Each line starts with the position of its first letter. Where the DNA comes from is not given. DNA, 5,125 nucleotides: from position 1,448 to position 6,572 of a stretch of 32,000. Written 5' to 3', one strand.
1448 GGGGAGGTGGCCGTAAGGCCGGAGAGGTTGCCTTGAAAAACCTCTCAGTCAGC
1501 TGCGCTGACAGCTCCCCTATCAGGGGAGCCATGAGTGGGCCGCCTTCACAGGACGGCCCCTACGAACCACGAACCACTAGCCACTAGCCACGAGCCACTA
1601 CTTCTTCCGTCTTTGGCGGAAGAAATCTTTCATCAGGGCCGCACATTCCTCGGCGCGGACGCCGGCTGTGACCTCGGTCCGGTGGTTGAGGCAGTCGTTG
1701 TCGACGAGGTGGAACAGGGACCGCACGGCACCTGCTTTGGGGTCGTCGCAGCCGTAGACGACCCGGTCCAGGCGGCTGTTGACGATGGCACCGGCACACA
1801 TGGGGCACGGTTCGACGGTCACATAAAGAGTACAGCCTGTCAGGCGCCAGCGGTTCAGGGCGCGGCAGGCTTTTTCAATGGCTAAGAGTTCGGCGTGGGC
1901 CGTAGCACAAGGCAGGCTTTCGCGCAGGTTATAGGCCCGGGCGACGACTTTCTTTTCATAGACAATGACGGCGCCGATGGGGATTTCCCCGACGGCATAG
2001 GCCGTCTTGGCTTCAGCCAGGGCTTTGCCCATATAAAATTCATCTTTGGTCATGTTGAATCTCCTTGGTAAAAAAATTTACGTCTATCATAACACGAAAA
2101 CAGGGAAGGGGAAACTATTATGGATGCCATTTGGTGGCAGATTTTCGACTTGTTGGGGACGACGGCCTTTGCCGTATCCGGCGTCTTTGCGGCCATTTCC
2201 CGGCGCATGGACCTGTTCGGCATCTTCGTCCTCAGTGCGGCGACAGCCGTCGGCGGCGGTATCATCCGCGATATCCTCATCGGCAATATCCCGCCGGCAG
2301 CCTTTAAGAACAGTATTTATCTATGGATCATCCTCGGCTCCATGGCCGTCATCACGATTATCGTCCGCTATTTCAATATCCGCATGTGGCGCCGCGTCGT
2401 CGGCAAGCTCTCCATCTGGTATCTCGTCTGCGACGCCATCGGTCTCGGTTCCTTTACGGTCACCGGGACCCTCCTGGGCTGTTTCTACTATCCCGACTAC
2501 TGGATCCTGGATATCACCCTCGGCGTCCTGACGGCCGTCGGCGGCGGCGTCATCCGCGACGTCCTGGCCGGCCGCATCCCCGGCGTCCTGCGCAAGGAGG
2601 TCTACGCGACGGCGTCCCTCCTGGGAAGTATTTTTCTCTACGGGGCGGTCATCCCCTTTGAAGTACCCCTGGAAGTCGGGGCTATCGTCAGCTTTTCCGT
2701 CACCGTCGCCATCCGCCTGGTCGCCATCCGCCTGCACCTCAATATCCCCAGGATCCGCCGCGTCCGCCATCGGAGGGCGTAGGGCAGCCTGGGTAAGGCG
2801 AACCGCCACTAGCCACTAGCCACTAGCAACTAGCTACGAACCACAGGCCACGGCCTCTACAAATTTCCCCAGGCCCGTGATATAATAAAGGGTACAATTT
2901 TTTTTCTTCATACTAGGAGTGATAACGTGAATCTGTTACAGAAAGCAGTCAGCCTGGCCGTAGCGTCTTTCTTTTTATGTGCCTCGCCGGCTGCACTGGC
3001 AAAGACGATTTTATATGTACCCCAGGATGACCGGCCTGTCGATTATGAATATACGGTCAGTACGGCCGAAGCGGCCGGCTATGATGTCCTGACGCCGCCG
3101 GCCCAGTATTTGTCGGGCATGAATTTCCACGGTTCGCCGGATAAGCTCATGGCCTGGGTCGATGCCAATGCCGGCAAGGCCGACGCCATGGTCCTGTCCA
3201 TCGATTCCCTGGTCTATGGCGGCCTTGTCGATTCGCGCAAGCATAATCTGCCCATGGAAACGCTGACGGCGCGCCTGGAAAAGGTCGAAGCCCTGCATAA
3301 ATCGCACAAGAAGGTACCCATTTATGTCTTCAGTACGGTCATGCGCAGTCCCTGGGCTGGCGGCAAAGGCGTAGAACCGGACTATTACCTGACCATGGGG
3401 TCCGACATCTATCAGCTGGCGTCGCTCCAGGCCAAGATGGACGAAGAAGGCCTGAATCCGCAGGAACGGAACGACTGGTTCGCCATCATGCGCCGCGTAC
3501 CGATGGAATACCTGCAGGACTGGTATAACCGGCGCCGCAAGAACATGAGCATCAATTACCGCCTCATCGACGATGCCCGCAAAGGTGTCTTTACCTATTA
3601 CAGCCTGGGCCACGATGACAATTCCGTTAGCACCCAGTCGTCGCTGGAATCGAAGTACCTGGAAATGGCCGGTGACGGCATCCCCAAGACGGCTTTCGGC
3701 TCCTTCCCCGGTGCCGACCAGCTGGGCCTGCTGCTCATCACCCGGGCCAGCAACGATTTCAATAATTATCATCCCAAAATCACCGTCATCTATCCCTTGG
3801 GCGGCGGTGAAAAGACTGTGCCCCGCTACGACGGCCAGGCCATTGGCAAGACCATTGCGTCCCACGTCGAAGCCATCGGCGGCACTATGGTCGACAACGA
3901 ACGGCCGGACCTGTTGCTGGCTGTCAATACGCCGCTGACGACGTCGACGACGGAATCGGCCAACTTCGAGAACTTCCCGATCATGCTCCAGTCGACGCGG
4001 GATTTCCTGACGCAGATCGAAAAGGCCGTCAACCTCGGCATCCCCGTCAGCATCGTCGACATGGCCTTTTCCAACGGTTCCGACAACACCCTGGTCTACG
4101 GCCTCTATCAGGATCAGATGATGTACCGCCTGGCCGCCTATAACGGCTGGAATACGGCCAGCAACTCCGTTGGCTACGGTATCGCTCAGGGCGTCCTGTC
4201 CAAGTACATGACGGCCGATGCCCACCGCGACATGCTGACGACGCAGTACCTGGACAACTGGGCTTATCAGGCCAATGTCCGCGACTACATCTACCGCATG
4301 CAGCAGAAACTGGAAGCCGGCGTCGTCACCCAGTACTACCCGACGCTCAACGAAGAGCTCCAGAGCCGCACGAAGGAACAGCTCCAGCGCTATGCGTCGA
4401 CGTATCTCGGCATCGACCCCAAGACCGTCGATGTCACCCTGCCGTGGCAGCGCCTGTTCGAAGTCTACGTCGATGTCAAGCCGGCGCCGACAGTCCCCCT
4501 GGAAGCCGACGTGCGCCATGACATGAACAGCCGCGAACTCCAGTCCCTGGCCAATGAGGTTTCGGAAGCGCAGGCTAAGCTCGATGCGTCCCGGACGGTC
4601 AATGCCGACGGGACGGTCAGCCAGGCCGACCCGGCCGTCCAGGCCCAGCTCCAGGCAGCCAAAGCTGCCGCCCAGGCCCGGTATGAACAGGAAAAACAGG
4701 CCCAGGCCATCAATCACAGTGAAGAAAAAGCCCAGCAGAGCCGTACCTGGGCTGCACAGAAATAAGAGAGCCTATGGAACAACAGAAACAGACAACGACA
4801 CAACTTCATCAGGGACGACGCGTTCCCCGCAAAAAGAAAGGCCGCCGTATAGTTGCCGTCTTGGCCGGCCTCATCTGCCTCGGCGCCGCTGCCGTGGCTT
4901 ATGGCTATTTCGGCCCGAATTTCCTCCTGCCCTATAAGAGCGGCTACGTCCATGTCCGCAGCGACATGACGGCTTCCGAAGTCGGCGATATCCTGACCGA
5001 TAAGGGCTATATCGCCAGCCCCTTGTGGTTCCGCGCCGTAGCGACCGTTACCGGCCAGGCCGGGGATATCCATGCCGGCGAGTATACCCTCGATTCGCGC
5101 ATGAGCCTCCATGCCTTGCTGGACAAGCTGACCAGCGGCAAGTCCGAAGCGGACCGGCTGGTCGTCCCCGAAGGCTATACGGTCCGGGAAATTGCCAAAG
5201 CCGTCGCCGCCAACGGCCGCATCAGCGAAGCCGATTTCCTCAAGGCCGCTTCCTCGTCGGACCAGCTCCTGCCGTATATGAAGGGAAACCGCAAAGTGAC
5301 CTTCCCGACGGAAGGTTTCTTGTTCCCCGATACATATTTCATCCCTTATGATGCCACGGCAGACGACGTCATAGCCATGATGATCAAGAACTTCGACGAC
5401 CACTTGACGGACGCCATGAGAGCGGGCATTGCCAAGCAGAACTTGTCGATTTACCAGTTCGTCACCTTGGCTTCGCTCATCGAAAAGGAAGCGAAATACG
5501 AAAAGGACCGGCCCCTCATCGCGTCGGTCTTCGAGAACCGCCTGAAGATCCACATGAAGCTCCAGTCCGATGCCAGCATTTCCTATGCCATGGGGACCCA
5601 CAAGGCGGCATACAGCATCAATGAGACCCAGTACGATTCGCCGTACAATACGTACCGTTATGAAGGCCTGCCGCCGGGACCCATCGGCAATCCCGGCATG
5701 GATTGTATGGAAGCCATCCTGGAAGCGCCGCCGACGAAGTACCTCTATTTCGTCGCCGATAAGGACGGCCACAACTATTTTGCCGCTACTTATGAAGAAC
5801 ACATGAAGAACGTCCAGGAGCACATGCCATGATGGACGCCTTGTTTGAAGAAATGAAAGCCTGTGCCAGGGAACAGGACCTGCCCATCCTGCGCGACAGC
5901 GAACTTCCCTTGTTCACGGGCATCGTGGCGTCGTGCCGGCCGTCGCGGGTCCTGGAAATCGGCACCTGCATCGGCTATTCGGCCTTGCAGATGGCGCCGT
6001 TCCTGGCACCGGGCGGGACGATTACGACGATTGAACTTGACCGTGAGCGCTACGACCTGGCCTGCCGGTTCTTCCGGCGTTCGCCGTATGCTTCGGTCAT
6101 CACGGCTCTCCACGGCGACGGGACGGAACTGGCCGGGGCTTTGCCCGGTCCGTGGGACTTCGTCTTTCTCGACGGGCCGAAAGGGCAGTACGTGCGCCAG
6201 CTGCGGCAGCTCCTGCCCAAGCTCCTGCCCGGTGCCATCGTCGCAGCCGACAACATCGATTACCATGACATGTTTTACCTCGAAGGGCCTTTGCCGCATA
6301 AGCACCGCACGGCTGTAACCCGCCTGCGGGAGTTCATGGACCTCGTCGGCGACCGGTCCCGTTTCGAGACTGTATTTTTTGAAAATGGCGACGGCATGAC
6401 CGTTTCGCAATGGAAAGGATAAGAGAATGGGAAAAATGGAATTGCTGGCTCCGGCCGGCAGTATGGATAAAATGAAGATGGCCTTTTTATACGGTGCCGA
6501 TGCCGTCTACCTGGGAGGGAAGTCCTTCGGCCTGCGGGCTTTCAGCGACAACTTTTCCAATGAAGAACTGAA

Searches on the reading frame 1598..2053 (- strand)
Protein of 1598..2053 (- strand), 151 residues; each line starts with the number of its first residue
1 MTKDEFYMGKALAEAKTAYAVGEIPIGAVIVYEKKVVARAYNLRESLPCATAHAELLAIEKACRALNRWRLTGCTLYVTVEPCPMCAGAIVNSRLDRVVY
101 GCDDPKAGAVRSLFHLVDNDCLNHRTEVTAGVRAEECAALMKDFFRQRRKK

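Call 27: search_protein_families(library=pfam, proteins=[window:1598-2053:-], max_evalue=0.00001)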
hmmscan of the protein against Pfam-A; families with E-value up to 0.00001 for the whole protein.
window:1598-2053:- (151 aa): 3 families
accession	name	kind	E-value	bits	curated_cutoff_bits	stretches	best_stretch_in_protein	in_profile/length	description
PF14437.12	MafB19-deam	-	1.3e-44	152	27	1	4-149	3-142/142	MafB19-like deaminase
PF00383.29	dCMP_cyt_deam_1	-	9.1e-31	106.2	25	1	1-102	1-102/102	Cytidine and deoxycytidylate deaminase zinc-binding region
PF14439.12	Bd3614-deam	-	3.3e-06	27.5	38.5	1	49-109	32-97/113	Bd3614-like deaminase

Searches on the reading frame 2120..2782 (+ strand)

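Call 27: search_protein_families(library=pfam, proteins=[window:2120-2782:+], max_evalue=0.00001)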
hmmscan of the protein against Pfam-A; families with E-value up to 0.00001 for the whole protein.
window:2120-2782:+ (220 aa): 1 family
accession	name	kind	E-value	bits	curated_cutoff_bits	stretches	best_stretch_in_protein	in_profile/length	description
PF03458.18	Gly_transporter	-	1.1e-39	134.6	23.5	2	8-81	2-76/78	Glycine transporter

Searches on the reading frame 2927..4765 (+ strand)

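Call 27: search_protein_families(library=pfam, proteins=[window:2927-4765:+], max_evalue=0.00001)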
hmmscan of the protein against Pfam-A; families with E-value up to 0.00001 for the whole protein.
window:2927-4765:+ (612 aa): 1 family
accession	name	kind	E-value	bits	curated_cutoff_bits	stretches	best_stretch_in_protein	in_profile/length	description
PF13552.11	DUF4127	-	1.2e-161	539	27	1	28-515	1-488/489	Protein of unknown function (DUF4127)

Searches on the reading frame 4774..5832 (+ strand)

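Call 27: search_protein_families(library=pfam, proteins=[window:4774-5832:+], max_evalue=0.00001)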
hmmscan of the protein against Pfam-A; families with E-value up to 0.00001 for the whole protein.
window:4774-5832:+ (352 aa): 1 family
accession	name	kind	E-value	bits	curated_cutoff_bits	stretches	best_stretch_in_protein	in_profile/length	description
PF02618.21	YceG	-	2.1e-88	296.8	32.4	1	59-349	1-275/275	YceG-like family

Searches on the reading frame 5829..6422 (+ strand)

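Call 27: search_protein_families(library=pfam, proteins=[window:5829-6422:+], max_evalue=0.00001)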
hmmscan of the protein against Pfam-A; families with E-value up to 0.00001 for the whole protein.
window:5829-6422:+ (197 aa): 2 families
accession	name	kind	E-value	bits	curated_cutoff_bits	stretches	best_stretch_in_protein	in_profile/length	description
PF01596.23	Methyltransf_3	-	2.6e-20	73.1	22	1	39-193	46-201/204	O-methyltransferase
PF13578.12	Methyltransf_24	-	1.3e-10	42.5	26.3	1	42-143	1-105/105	Methyltransferase domain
